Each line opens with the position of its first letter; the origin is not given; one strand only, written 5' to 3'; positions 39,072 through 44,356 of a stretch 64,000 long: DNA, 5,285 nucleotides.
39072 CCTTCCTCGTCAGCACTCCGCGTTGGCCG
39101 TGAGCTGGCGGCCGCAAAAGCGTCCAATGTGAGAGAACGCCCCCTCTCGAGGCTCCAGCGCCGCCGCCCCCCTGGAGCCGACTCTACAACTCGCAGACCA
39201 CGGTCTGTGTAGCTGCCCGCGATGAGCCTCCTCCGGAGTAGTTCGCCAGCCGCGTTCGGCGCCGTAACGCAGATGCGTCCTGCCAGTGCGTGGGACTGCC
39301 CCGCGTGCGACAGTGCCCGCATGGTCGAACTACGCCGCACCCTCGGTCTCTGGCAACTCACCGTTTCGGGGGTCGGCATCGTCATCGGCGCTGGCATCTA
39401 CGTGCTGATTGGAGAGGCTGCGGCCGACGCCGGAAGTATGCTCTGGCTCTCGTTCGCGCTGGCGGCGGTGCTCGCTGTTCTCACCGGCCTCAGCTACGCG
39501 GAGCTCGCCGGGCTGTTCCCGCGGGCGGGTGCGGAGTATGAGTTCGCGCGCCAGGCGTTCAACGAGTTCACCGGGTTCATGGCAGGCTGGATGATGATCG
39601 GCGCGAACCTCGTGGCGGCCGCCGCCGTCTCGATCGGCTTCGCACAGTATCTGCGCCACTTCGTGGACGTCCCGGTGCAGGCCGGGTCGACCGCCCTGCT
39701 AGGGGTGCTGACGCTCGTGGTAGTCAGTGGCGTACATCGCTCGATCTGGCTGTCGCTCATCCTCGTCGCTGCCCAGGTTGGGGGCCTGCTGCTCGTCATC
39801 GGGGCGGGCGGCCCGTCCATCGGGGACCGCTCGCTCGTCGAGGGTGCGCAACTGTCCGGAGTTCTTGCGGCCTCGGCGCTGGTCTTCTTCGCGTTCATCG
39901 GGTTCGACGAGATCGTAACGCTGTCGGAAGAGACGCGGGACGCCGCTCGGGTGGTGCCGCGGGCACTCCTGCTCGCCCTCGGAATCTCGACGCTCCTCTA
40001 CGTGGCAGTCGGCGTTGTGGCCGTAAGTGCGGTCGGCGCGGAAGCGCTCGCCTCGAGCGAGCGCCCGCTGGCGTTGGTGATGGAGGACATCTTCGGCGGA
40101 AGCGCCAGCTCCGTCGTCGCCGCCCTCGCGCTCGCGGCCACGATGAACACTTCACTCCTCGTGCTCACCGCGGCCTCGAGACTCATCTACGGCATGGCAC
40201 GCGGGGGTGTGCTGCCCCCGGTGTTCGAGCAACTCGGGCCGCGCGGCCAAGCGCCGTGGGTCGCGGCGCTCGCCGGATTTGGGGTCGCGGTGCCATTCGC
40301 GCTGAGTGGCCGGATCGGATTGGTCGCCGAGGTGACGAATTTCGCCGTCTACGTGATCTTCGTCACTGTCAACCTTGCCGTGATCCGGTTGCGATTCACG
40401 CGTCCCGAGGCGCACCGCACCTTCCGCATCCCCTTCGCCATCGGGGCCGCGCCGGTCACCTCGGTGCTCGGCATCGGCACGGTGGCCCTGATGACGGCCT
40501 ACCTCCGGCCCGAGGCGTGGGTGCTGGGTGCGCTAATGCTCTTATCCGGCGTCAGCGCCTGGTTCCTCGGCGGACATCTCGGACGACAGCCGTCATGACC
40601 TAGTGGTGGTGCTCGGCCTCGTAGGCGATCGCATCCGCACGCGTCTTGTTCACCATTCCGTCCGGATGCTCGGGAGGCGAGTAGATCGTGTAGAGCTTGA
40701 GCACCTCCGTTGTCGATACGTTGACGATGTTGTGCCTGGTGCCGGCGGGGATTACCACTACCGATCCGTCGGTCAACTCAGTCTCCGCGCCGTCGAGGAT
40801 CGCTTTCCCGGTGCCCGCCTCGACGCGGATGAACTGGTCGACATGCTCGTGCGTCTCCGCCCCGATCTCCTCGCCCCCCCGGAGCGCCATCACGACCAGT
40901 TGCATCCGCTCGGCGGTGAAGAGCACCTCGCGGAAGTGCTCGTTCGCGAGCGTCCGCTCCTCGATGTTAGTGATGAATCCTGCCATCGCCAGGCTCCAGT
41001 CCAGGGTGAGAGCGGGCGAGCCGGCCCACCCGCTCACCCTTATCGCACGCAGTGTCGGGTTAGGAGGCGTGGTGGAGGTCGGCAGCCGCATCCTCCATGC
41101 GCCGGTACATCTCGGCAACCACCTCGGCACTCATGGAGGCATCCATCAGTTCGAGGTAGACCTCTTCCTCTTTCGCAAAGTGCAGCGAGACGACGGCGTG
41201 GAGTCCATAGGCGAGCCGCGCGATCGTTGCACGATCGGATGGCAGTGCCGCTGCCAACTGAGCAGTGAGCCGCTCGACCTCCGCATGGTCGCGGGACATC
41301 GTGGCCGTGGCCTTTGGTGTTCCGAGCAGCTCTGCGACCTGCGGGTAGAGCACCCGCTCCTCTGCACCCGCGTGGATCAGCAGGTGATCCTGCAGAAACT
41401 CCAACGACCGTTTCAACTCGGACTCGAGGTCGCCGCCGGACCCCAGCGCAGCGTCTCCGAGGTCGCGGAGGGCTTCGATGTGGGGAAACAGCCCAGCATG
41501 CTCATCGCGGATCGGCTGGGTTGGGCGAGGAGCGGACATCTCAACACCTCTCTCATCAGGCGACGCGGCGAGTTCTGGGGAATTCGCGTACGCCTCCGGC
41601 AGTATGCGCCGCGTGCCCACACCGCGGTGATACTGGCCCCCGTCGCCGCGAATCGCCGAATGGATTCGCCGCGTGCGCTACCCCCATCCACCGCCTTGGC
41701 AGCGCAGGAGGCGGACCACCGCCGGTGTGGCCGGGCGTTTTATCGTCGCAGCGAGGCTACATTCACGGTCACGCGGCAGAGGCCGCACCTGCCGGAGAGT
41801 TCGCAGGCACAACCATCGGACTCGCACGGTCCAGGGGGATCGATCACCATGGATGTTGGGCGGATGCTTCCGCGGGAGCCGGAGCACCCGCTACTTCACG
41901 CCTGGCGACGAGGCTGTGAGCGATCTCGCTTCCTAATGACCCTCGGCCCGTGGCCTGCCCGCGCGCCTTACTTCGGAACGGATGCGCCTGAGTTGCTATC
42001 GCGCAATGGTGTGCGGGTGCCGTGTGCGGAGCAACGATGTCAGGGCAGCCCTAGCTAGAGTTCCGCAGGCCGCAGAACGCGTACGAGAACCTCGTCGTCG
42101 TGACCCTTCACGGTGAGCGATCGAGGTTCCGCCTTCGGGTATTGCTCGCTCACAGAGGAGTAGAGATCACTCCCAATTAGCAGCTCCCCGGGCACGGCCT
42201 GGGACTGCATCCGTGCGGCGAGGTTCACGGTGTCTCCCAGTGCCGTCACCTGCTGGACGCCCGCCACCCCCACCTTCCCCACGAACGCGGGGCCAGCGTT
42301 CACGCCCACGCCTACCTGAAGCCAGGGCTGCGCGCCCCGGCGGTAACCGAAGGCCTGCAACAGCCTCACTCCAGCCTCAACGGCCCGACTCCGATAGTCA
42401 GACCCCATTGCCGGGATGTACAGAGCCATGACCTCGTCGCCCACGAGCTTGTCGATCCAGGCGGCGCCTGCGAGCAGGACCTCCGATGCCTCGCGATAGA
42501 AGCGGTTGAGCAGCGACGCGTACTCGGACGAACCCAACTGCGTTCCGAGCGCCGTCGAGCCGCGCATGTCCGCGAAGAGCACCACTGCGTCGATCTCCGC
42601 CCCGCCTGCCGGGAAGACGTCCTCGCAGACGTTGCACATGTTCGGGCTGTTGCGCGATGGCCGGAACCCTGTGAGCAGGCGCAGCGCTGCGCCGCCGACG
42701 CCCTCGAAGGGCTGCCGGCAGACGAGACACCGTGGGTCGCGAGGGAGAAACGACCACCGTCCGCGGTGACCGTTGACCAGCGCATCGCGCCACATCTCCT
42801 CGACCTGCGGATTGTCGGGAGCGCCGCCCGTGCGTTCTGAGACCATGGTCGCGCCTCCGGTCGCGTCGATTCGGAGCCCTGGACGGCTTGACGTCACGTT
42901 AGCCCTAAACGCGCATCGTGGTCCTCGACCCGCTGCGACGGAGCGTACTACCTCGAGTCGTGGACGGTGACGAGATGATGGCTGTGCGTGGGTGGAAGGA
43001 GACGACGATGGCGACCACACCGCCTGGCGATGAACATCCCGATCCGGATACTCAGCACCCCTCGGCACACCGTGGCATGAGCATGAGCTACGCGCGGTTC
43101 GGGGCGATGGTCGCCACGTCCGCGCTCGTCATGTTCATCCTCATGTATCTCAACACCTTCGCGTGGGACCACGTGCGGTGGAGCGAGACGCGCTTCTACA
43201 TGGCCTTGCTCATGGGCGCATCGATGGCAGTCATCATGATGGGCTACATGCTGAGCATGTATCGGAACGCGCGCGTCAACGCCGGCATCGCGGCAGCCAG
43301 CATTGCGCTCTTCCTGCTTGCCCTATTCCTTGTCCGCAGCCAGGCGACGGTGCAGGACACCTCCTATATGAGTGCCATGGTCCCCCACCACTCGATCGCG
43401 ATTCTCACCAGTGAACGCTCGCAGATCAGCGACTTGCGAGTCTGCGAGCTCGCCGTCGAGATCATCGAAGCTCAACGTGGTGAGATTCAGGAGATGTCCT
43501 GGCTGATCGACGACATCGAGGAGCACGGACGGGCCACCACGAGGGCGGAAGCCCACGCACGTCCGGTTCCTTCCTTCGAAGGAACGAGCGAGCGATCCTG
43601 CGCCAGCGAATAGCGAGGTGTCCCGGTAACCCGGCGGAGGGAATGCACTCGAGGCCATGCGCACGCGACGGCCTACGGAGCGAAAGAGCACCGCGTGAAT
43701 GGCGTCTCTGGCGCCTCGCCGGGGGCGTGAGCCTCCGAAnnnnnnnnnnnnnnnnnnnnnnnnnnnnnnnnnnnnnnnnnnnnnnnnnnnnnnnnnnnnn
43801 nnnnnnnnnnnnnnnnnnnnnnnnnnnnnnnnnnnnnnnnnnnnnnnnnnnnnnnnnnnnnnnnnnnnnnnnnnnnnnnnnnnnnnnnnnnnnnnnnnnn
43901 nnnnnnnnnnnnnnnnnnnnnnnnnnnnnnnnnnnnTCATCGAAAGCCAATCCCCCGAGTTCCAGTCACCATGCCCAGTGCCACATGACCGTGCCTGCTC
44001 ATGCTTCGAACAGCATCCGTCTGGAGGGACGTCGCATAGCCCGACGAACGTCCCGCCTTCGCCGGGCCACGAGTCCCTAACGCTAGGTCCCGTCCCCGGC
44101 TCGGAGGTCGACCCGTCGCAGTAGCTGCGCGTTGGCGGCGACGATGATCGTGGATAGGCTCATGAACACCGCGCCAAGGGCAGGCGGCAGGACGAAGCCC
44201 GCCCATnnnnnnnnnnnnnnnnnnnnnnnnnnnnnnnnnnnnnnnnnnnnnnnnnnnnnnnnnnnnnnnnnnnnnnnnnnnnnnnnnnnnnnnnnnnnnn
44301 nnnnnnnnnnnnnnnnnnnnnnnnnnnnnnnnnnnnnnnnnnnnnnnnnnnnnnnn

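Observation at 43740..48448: Copper cluster led by a CorE-like ECF sigma factor with a Cys-rich C-terminal sensor tail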

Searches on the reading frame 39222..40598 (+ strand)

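Call 63: search_protein_families(library=pfam, proteins=[window:39222-40598:+], max_evalue=0.001)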
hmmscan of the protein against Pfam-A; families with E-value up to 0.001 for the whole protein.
window:39222-40598:+ (458 aa): 3 families
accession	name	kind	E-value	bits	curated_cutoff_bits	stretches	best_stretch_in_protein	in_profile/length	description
PF13520.12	AA_permease_2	-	2.7e-43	148.9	27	1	41-418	1-401/427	Amino acid permease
PF00324.27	AA_permease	-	2.7e-31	109.2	24.6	1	46-425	2-417/470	Amino acid permease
PF03845.19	Spore_permease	-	3e-07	30.1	23.4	1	45-279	6-242/321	Spore germination protein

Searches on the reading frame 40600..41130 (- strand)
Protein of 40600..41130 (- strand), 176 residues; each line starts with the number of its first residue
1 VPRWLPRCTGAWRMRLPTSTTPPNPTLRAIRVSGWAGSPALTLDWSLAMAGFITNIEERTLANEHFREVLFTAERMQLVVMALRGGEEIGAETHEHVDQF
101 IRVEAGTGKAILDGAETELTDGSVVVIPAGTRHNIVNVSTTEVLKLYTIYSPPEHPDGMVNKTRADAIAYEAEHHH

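Call 3: search_protein_families(library=pfam, proteins=[window:40600-41130:-], max_evalue=0.01)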
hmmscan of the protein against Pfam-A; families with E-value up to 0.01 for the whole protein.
window:40600-41130:- (176 aa): 3 families
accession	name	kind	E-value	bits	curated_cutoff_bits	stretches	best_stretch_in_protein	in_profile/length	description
PF07883.17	Cupin_2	-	9.3e-14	51.3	27.2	1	80-149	2-69/70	Cupin domain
PF01050.24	MannoseP_isomer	-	0.0041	17.7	23.6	1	69-140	21-92/116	Mannose-6-phosphate isomerase C-terminal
PF02311.25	AraC_binding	-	0.0078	16.4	21.1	0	100-154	26-79/135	AraC-like ligand binding domain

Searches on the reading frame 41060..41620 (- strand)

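Call 3: search_protein_families(library=pfam, proteins=[window:41060-41620:-], max_evalue=0.01)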
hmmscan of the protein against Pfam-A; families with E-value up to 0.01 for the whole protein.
window:41060-41620:- (186 aa): 1 family
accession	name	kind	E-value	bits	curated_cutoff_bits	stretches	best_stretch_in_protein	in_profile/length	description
PF01814.28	Hemerythrin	-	5.2e-21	75.9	25.3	2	35-157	4-125/127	Hemerythrin HHE cation binding domain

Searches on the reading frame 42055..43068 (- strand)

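Call 3: search_protein_families(library=pfam, proteins=[window:42055-43068:-], max_evalue=0.01)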
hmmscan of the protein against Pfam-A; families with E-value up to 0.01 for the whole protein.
window:42055-43068:- (337 aa): 1 family
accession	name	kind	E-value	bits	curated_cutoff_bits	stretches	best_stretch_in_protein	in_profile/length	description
PF00211.25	Guanylate_cyc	-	5.9e-13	49.3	21.9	1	162-325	10-175/183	Adenylate and Guanylate cyclase catalytic domain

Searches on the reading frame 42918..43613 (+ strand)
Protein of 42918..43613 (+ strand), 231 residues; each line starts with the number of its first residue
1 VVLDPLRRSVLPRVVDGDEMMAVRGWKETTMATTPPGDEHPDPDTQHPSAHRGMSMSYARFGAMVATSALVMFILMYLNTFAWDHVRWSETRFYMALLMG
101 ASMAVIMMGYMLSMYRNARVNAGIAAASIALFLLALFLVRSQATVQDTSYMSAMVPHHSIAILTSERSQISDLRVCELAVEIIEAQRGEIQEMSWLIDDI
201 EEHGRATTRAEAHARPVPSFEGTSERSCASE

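Call 3: search_protein_families(library=pfam, proteins=[window:42918-43613:+], max_evalue=0.01)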
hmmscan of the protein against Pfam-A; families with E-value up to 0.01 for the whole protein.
window:42918-43613:+ (231 aa): 1 family
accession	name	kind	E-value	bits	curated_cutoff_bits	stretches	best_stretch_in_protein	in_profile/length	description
PF03713.19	DUF305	-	4.7e-07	30.4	27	1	147-208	1-64/151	Domain of unknown function (DUF305)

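Call 4: search_protein_families(library=ncbifam, proteins=[window:42918-43613:+], max_evalue=0.01)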
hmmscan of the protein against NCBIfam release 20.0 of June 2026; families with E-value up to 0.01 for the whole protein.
window:42918-43613:+ (231 aa): 1 family
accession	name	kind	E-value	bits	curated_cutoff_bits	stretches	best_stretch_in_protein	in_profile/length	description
NF049983.1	CopM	equivalog_domain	4.8e-07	29.7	90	1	145-195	19-72/73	CopM family metallochaperone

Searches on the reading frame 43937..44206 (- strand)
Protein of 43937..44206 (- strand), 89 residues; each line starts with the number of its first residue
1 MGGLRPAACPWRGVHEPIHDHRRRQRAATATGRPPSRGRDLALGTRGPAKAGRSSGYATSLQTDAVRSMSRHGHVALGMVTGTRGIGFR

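Call 74: search_protein_families(library=pfam, proteins=[window:43937-44206:-], max_evalue=0.1)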
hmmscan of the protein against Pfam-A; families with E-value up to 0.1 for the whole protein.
window:43937-44206:- (89 aa): 0 families
